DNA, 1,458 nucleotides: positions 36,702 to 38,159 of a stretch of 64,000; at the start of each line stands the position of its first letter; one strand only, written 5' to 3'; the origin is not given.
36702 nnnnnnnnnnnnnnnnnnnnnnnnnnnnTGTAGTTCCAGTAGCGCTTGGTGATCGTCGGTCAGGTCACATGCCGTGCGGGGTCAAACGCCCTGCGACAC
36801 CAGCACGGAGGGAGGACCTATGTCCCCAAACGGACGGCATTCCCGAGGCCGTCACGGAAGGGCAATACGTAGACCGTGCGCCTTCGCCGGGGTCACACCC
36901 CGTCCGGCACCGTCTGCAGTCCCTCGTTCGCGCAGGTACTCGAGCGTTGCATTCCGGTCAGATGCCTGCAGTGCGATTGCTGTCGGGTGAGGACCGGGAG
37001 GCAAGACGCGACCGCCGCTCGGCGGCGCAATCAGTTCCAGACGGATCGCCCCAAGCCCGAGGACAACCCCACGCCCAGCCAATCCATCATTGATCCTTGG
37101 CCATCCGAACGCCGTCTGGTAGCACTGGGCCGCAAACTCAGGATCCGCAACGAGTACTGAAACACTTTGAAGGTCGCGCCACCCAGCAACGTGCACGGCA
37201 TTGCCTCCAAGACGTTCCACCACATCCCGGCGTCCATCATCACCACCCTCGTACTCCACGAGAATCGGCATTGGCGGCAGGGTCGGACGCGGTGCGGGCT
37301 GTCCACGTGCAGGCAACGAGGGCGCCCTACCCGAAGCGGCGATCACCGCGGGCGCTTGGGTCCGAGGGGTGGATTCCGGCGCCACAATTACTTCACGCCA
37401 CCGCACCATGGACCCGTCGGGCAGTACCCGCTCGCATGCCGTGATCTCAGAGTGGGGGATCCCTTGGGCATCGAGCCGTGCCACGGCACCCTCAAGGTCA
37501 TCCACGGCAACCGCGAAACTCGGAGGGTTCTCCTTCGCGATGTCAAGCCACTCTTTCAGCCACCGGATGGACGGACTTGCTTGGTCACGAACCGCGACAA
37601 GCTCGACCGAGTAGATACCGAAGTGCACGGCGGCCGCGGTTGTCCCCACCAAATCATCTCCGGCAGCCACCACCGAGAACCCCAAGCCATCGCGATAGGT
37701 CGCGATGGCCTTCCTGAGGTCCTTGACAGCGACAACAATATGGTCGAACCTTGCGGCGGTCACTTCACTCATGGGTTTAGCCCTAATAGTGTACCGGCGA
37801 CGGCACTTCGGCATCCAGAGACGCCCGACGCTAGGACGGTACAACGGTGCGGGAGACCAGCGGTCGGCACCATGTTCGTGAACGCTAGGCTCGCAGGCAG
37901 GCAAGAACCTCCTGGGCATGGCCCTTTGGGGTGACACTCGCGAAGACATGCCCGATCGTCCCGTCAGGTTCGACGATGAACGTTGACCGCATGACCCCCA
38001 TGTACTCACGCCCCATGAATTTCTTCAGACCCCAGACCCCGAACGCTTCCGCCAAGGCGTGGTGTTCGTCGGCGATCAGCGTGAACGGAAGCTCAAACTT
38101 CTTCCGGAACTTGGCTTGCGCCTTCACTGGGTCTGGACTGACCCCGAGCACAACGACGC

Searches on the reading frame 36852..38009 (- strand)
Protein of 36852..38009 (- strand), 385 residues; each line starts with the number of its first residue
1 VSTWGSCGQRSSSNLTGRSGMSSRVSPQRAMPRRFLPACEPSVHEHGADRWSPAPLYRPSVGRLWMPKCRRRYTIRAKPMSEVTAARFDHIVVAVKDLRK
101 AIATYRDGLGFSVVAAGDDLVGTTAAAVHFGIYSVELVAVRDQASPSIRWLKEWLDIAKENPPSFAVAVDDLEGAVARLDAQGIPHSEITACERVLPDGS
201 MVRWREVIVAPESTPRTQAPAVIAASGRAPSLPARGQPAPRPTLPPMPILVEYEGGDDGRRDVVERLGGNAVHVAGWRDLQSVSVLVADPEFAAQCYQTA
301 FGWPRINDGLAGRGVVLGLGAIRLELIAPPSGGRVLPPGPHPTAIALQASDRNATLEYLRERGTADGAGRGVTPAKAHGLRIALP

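Call 60: search_protein_families(library=pfam, proteins=[window:36852-38009:-], max_evalue=0.00001)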
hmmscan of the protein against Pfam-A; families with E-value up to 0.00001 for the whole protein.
window:36852-38009:- (385 aa): 3 families
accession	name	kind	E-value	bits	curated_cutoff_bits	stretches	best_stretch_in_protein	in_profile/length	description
PF13468.12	Glyoxalase_3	-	8.1e-23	81.8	25.1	1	88-235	1-144/176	Glyoxalase-like domain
PF00903.31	Glyoxalase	-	8.1e-16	58.9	20.6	1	87-185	1-94/121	Glyoxalase/Bleomycin resistance protein/Dioxygenase superfamily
PF13669.12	Glyoxalase_4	-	2.6e-10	41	27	1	89-185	1-92/109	Glyoxalase/Bleomycin resistance protein/Dioxygenase superfamily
